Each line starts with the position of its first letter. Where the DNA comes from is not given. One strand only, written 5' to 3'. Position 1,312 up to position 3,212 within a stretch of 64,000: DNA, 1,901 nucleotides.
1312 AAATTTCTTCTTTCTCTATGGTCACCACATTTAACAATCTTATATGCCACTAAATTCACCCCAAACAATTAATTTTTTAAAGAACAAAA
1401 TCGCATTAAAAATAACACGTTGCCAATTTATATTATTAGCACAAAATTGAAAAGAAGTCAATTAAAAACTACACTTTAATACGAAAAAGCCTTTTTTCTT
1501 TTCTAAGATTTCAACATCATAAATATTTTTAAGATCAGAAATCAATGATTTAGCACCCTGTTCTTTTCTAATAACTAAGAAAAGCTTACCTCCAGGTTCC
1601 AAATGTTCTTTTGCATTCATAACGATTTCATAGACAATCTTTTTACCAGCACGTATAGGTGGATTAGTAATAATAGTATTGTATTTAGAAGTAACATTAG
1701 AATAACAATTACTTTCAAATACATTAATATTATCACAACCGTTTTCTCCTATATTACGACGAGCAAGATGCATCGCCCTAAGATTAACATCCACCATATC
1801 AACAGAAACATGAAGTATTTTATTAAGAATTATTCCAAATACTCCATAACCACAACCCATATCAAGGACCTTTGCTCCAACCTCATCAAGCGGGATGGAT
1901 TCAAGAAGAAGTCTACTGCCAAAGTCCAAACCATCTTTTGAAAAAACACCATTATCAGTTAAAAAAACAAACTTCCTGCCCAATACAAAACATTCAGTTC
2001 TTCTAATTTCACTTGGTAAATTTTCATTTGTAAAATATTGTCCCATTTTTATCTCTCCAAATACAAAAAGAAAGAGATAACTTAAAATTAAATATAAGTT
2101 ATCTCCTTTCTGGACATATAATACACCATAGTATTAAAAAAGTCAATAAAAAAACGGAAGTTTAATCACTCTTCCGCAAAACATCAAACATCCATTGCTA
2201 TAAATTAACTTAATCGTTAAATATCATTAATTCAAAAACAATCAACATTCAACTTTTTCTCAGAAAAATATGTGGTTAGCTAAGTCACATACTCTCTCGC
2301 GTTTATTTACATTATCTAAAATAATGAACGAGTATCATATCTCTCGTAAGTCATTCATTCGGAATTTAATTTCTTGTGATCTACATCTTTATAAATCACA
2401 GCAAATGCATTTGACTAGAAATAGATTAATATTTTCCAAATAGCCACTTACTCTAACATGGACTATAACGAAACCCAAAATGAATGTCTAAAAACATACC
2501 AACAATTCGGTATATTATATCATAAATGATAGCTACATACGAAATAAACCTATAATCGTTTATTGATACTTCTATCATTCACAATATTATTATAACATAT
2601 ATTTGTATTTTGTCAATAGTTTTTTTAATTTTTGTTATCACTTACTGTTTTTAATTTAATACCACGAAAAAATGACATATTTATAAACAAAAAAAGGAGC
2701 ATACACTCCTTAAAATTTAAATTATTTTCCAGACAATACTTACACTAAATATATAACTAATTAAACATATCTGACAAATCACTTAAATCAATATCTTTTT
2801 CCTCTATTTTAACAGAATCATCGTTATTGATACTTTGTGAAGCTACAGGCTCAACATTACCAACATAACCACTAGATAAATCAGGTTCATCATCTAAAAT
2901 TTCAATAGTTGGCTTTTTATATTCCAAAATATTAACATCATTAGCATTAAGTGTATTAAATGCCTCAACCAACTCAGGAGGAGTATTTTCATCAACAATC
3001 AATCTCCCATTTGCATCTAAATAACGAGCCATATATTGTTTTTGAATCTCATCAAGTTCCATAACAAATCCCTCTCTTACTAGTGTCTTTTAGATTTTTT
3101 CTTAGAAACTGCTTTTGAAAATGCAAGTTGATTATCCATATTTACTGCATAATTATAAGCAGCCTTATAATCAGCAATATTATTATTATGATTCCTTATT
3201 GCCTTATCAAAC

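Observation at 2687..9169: Pared-down type VII (ESX/Ess) secretion module inserted between rplL and rpoB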

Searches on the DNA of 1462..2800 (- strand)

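Call 43: search_rna_families(source=window, start=2000, end=2800, threshold=evalue, max_evalue=1)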
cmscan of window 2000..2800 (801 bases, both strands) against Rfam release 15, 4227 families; matches with E-value up to 1: 2.
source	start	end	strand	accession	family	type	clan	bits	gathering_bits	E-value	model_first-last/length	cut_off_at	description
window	2074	2105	-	RF03993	mir-8536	Gene; miRNA;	-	19.8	100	0.3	28-59/86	no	mir-8536 microRNA precursor family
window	2631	2687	+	RF02350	psRNA6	Gene; sRNA;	-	12.7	60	0.49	1-333/333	no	Nitrosomonas sRNA psRNA6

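Call 91: search_rna_families(source=L052, start=6560, end=7330, threshold=evalue, max_evalue=1)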
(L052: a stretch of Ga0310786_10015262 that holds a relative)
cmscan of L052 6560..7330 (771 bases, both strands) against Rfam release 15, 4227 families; matches with E-value up to 1: 1.
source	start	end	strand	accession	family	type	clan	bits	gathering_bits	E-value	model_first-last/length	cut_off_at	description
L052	6700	6793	+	RF03040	PGK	Cis-reg;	-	32.4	50.8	0.07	1-92/92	no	PGK RNA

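Call 96: search_rna_families(sources=[L052, L044, L061, L032, L066, L041, L040, L051], threshold=evalue, max_evalue=1, show_alignments=2)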
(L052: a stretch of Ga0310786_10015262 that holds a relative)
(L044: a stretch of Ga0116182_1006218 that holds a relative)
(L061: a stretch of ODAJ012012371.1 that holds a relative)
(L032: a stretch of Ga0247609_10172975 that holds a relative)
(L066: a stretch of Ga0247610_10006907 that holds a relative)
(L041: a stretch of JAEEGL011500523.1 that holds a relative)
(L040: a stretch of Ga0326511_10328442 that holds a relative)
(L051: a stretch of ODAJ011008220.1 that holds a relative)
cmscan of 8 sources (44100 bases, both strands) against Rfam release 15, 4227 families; matches with E-value up to 1: 8.
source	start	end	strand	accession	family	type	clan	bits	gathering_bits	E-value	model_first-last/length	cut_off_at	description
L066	7412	7528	+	RF00557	L10_leader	Cis-reg; leader;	-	60.1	44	3.1e-07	1-138/138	no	Ribosomal protein L10 leader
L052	5543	5662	+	RF00557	L10_leader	Cis-reg; leader;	-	58.6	44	6.3e-07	1-138/138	no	Ribosomal protein L10 leader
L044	1403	1519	+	RF00557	L10_leader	Cis-reg; leader;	-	57.9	44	8.6e-07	1-138/138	no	Ribosomal protein L10 leader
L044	2563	2656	+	RF03040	PGK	Cis-reg;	-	47.4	50.8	0.0055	1-92/92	no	PGK RNA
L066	9340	9436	+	RF03040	PGK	Cis-reg;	-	45.1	50.8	0.015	1-92/92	no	PGK RNA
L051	896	987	+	RF03040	PGK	Cis-reg;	-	40.1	50.8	0.14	1-92/92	no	PGK RNA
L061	548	640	+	RF03040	PGK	Cis-reg;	-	39.1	50.8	0.21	1-92/92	no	PGK RNA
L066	8485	8538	+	RF01709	Lacto-rpoB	Cis-reg;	-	35.4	40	0.033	1-58/58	no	Lacto-rpoB RNA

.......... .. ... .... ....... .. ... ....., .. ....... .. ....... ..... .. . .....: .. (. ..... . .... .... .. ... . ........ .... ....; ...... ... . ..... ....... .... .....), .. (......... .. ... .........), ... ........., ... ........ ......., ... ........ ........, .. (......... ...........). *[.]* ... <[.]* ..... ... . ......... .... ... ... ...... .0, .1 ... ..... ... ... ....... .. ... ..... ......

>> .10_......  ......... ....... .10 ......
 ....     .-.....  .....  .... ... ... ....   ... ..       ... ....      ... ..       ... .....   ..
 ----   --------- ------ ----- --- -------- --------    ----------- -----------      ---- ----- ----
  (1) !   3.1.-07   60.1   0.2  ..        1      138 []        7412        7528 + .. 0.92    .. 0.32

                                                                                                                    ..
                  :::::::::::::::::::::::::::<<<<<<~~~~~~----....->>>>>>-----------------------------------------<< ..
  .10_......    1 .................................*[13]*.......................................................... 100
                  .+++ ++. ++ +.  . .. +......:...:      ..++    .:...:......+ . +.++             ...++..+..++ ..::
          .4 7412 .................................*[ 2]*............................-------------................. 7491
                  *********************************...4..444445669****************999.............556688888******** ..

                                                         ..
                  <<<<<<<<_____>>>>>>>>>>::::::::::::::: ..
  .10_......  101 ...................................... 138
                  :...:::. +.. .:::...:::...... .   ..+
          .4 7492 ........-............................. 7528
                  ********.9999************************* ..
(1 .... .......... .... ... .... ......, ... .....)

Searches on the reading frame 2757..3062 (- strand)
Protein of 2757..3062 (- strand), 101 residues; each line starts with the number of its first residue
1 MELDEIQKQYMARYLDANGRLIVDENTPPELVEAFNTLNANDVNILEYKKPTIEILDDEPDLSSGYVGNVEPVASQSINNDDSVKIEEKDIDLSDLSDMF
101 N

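Call 5: search_protein_families(library=pfam, proteins=[window:2757-3062:-], max_evalue=0.1)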
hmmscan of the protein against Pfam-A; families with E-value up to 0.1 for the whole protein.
window:2757-3062:- (101 aa): 0 families

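Call 7: search_protein_families(library=ncbifam, proteins=[window:2757-3062:-], max_evalue=0.1)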
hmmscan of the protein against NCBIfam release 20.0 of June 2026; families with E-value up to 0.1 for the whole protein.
window:2757-3062:- (101 aa): 0 families
